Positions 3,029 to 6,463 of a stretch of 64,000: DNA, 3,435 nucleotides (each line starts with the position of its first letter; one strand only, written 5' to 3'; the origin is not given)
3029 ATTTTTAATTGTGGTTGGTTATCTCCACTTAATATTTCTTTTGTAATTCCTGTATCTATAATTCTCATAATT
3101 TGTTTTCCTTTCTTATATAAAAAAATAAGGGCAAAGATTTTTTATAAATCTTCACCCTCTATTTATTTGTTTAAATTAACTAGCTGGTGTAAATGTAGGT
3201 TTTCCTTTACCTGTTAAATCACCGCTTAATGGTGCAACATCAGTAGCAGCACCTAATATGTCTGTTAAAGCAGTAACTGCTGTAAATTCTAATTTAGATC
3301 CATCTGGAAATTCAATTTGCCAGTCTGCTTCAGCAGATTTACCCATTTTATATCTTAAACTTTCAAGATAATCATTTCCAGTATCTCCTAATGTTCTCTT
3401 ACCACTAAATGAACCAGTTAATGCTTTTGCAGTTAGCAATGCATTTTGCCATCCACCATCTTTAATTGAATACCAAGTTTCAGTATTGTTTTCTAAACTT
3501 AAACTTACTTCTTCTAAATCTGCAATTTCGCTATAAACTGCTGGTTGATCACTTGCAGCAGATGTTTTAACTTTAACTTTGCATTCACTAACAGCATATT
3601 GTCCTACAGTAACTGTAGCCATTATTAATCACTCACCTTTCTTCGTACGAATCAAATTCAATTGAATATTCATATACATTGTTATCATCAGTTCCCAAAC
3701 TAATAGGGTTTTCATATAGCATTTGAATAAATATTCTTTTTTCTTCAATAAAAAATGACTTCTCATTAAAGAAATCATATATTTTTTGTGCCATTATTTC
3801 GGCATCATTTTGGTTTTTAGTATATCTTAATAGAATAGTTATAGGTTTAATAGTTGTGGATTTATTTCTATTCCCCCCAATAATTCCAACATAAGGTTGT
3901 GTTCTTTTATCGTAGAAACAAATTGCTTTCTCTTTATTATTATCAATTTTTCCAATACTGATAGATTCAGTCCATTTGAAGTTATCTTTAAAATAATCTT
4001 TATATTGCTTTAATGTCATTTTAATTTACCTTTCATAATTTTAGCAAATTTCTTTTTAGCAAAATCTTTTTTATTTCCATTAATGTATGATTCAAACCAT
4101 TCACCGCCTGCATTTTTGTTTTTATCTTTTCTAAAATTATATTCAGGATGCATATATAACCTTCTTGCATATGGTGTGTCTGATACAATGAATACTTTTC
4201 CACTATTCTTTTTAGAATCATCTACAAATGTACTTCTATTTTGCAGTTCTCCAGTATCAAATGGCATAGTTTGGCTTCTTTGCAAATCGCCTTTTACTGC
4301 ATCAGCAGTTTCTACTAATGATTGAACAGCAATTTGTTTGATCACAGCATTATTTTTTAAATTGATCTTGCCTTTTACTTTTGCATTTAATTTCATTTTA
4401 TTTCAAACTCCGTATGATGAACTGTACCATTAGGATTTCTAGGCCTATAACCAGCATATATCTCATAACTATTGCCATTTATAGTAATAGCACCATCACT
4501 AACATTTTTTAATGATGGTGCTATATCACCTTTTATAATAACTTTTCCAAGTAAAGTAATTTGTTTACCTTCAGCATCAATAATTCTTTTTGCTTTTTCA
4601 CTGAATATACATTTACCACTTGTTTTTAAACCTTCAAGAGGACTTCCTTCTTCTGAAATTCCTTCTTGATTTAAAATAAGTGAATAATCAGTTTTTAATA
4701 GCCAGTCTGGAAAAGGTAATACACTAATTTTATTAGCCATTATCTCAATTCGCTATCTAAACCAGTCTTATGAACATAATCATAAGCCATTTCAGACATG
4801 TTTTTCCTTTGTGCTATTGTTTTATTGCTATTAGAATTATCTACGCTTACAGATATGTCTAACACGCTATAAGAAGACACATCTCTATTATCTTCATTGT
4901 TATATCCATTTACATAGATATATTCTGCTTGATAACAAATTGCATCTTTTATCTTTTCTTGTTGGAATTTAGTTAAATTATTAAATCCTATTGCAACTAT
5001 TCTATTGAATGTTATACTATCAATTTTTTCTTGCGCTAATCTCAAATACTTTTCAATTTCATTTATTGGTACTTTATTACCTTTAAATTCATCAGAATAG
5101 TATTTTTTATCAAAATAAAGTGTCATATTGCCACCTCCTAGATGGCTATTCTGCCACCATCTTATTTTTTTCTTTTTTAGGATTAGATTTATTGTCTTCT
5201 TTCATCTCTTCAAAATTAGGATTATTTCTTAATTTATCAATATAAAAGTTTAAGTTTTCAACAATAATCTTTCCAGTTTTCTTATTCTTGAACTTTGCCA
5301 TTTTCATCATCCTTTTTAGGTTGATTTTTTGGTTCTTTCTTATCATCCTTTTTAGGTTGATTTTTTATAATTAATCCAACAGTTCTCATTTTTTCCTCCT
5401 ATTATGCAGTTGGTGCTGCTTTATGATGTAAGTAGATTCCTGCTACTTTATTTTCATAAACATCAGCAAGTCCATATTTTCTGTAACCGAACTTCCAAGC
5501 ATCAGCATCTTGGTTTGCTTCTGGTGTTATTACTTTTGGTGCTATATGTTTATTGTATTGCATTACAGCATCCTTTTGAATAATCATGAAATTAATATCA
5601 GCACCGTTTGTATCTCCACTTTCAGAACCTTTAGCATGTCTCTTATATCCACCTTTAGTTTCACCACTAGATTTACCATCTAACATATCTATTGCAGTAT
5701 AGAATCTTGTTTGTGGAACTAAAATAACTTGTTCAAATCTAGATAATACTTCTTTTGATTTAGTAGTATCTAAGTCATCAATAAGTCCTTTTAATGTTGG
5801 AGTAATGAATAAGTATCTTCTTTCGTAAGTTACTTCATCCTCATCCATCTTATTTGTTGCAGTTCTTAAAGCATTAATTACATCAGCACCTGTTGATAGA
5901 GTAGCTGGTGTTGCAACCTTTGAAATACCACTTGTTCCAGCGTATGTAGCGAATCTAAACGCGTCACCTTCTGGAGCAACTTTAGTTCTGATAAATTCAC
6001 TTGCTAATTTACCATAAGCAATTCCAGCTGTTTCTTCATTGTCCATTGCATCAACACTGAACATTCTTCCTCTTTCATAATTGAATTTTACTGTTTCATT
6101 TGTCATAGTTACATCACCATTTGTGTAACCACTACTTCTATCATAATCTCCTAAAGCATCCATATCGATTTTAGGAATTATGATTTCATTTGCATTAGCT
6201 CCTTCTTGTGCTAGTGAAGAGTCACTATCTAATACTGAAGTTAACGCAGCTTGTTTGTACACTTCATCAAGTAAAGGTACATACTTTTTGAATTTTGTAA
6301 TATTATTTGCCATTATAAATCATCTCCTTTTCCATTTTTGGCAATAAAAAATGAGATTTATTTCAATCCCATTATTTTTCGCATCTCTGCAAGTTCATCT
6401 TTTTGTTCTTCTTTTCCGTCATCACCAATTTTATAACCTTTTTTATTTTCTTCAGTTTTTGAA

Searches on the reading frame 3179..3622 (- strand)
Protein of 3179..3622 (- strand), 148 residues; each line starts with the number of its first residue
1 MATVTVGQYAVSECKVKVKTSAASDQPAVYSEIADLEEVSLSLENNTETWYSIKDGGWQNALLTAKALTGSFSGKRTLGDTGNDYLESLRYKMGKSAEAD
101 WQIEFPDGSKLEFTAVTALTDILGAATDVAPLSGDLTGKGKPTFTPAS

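Call 51: search_protein_families(library=phrogs, proteins=[window:3179-3622:-], max_evalue=0.00001)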
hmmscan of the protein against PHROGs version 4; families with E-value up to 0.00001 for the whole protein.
window:3179-3622:- (148 aa): 4 families
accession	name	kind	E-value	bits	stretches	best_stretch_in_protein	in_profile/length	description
phrog_820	-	tail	1.6e-25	90.6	1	11-147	9-151/155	major tail protein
phrog_1407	-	tail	5.1e-09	37.1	1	10-147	27-166/258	major tail protein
phrog_3884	-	tail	7.1e-09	36.7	1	21-143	21-151/162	major tail protein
phrog_41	-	tail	1.5e-06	29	1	30-146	38-152/245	major tail protein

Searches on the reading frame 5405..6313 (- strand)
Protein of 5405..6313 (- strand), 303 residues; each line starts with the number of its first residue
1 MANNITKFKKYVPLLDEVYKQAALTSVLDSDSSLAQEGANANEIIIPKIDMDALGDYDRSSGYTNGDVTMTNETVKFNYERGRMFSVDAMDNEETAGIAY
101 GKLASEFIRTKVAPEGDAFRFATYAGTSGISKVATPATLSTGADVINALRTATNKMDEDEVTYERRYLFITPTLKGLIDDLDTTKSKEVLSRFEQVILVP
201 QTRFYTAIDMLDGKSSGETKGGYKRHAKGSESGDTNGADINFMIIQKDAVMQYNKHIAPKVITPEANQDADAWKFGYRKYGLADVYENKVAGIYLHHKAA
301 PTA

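Call 51: search_protein_families(library=phrogs, proteins=[window:5405-6313:-], max_evalue=0.00001)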
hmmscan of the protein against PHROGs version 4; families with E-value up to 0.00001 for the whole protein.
window:5405-6313:- (303 aa): 1 family
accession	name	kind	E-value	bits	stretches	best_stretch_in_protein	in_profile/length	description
phrog_422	-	head and packaging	1.6e-69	235.7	1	1-300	1-295/297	major head protein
